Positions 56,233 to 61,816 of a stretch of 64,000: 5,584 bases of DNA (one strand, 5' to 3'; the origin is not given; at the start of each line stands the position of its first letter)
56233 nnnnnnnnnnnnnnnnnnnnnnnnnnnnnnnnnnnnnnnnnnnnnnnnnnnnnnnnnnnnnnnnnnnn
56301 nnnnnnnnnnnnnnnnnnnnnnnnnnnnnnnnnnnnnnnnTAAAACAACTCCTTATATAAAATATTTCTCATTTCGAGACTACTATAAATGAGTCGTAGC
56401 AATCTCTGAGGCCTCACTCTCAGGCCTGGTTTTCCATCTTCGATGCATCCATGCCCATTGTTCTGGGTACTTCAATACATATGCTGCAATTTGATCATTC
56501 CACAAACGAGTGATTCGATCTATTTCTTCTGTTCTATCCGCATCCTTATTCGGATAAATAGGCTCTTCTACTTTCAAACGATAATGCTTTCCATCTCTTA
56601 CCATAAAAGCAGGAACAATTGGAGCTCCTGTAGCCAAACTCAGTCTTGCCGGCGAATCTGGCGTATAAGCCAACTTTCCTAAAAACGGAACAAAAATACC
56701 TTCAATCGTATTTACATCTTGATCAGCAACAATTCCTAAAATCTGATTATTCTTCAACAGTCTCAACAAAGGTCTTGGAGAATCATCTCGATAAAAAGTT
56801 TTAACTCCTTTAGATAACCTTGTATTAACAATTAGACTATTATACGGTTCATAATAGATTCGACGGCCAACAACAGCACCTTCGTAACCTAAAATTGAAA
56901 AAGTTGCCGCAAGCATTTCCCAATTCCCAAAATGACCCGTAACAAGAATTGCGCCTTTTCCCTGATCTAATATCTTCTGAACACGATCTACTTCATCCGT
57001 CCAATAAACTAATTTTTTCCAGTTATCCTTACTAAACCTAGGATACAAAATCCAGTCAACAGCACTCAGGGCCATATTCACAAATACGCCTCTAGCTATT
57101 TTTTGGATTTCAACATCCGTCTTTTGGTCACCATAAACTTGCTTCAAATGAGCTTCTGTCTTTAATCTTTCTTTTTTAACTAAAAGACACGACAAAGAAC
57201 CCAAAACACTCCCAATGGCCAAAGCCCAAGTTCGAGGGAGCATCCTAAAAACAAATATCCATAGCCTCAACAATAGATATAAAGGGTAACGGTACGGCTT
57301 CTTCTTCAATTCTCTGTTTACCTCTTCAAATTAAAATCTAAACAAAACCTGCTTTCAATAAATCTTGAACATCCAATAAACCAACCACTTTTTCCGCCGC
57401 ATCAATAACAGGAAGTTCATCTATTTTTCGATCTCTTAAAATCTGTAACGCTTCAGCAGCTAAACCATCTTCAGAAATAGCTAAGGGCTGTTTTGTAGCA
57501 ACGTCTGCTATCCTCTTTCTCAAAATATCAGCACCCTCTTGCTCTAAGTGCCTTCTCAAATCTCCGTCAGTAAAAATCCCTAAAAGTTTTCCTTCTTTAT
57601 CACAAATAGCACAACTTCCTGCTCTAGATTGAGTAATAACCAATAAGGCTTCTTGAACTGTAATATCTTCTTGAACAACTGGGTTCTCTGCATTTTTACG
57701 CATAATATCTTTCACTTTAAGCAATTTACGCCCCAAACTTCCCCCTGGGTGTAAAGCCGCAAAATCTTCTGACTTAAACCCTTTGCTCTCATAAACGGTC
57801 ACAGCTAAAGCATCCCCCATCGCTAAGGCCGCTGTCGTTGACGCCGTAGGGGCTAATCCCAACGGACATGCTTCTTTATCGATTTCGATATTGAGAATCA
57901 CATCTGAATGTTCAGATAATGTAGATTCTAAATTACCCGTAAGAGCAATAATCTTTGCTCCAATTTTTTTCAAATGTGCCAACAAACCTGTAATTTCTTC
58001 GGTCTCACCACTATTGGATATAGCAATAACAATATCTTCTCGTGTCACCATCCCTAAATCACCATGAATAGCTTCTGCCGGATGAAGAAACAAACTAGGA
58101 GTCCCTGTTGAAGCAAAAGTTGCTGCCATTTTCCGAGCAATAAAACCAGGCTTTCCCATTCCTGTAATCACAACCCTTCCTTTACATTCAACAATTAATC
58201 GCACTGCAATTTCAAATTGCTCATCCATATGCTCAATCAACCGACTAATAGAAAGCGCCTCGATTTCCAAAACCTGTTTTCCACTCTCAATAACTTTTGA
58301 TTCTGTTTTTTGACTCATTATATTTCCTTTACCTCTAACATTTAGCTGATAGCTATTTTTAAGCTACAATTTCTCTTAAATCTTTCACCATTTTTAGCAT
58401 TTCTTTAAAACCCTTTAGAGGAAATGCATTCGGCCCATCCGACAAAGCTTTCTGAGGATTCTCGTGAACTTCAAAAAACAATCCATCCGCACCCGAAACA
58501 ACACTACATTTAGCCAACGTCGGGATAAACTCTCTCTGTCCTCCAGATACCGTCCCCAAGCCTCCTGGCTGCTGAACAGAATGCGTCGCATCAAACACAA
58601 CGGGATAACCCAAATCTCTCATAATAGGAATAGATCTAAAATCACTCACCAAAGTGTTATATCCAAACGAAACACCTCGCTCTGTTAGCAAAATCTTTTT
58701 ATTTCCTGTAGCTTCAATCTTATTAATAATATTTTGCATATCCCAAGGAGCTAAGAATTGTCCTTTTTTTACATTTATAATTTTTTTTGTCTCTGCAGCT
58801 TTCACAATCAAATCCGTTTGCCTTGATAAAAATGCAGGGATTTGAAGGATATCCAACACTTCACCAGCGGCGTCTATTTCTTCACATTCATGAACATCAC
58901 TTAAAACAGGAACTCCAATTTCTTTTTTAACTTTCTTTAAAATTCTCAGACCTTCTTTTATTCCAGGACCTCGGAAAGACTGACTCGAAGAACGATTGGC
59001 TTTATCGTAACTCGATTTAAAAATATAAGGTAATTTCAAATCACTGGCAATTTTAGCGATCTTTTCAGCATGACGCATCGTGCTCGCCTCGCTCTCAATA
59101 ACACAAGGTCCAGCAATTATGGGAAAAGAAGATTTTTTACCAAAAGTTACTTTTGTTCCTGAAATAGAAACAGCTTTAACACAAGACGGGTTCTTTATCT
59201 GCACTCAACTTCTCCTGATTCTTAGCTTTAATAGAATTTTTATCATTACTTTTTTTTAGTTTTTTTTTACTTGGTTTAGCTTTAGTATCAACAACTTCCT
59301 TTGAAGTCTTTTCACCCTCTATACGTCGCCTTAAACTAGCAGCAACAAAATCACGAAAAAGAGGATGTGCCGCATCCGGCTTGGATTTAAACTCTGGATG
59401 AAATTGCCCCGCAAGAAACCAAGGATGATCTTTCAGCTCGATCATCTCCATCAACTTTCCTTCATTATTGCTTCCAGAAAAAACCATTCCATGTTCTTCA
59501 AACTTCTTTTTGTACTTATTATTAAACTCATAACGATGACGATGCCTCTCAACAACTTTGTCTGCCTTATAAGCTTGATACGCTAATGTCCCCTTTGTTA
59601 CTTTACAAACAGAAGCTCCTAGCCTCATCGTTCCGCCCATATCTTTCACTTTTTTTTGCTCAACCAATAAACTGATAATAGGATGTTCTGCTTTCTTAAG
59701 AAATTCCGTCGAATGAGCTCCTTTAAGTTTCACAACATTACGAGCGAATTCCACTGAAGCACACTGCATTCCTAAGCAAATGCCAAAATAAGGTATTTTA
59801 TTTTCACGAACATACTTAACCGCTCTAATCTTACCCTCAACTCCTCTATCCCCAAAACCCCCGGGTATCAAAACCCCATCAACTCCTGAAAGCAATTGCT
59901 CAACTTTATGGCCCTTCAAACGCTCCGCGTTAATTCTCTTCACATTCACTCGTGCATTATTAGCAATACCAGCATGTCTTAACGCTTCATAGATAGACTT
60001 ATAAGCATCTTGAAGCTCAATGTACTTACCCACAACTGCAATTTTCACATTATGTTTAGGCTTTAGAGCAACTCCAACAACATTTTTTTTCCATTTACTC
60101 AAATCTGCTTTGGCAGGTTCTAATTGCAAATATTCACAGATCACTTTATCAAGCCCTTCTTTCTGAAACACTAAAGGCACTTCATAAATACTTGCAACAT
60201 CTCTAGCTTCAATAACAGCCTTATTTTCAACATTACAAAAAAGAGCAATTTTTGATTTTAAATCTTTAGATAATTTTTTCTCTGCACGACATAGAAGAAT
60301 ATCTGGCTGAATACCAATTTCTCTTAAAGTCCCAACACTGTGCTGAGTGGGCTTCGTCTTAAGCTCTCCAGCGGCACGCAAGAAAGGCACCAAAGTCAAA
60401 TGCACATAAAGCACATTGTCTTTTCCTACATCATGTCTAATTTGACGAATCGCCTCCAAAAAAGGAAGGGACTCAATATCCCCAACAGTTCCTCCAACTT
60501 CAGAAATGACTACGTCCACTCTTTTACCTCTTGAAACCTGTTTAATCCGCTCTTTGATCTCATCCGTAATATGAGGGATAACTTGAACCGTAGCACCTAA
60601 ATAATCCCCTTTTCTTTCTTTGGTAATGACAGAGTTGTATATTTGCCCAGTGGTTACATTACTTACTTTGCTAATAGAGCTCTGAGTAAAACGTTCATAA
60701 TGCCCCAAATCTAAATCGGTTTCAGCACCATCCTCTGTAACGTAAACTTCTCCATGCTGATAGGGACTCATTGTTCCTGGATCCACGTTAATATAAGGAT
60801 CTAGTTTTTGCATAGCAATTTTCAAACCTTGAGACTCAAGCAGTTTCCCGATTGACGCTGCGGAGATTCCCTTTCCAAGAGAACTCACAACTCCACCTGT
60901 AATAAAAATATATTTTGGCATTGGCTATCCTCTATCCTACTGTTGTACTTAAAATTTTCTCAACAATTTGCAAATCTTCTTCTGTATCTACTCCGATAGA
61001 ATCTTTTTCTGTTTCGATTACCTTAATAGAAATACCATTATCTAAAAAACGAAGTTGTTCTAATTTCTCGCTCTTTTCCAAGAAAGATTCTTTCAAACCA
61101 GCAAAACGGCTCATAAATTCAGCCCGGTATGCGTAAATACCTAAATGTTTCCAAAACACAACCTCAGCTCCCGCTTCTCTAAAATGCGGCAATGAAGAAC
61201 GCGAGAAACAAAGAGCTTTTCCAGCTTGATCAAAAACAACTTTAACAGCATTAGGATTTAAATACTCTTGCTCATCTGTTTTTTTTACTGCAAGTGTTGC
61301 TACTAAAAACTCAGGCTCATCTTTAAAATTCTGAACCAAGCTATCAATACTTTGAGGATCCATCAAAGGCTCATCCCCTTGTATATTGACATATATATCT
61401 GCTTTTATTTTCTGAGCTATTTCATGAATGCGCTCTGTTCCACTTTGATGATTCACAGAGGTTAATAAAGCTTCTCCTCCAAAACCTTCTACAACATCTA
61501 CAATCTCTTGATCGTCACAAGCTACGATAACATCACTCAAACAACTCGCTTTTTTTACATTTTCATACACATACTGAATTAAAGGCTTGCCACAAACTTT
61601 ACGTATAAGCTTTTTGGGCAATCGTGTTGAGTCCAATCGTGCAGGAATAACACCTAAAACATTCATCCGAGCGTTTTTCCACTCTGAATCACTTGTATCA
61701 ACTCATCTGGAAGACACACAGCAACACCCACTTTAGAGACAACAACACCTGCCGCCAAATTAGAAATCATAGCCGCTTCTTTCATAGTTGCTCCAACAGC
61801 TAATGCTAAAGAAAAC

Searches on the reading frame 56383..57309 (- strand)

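Call 62: search_protein_families(library=pfam, proteins=[window:56383-57309:-], max_evalue=0.00001)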
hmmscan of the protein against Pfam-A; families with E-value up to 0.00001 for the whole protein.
window:56383-57309:- (308 aa): 1 family
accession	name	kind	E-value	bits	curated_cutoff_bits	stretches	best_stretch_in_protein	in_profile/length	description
PF03279.18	Lip_A_acyltrans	-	3e-47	161.7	22.3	1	6-294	8-295/295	Bacterial lipid A biosynthesis acyltransferase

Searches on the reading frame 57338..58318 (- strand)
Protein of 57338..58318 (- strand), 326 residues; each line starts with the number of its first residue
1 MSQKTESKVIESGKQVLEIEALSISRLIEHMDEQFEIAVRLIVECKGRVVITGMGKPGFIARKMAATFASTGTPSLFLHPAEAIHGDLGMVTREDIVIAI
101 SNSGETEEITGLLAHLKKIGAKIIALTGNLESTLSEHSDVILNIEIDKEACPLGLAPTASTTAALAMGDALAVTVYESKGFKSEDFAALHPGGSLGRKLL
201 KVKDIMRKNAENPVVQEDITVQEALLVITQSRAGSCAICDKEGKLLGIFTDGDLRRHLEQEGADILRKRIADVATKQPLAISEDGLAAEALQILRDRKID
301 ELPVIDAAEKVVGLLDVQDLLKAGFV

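Call 62: search_protein_families(library=pfam, proteins=[window:57338-58318:-], max_evalue=0.00001)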
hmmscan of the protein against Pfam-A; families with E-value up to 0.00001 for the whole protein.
window:57338-58318:- (326 aa): 3 families
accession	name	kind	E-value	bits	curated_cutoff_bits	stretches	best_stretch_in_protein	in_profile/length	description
PF01380.27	SIS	-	6.8e-30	104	25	1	45-173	4-130/131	SIS domain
PF00571.33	CBS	-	2.9e-22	79.2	24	2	270-323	1-54/57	CBS domain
PF13580.11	SIS_2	-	2.9e-06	27.8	27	0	91-128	101-138/138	SIS domain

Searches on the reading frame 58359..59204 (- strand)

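Call 62: search_protein_families(library=pfam, proteins=[window:58359-59204:-], max_evalue=0.00001)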
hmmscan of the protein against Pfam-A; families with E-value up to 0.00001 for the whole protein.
window:58359-59204:- (281 aa): 1 family
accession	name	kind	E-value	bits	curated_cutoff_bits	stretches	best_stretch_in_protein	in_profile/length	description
PF00793.26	DAHP_synth_1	-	5.1e-72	242.4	25.5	1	18-280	9-268/270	DAHP synthetase I family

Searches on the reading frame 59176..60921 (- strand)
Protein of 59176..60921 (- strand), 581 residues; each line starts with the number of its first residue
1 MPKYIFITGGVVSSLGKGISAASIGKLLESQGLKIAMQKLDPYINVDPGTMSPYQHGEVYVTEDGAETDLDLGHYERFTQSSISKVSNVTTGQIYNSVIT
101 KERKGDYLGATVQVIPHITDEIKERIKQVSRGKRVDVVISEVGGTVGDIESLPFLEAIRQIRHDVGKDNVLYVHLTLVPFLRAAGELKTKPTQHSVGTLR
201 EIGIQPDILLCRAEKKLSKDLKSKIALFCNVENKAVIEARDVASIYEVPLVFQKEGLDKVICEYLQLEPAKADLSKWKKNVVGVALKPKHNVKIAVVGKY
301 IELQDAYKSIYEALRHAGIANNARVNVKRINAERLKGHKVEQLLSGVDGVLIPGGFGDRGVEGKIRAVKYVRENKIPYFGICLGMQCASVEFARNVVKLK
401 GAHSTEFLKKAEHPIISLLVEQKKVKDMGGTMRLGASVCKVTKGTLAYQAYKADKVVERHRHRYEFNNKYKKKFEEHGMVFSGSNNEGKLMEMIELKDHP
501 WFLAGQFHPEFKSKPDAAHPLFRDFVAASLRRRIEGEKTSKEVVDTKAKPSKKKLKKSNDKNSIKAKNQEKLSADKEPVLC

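Call 10: search_protein_families(library=pfam, proteins=[window:59176-60921:-], max_evalue=0.00001)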
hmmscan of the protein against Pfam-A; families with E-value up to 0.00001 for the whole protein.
window:59176-60921:- (581 aa): 2 families
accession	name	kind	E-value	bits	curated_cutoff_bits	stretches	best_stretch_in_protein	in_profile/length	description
PF06418.20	CTP_synth_N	-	1.1e-130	435.1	26.1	1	3-267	1-265/265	CTP synthase N-terminus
PF00117.34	GATase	-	6.9e-44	150.2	22.8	1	303-527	2-189/190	Glutamine amidotransferase class-I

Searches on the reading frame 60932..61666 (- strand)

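Call 62: search_protein_families(library=pfam, proteins=[window:60932-61666:-], max_evalue=0.00001)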
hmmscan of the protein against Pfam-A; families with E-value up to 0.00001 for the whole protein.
window:60932-61666:- (244 aa): 2 families
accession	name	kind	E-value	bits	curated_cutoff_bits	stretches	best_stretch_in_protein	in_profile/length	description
PF02348.25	CTP_transf_3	-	4.9e-61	206.7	22.6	1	5-214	2-217/217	Cytidylyltransferase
PF12804.13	NTP_transf_3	-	5.7e-11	43.3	27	1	18-165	15-144/160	MobA-like NTP transferase domain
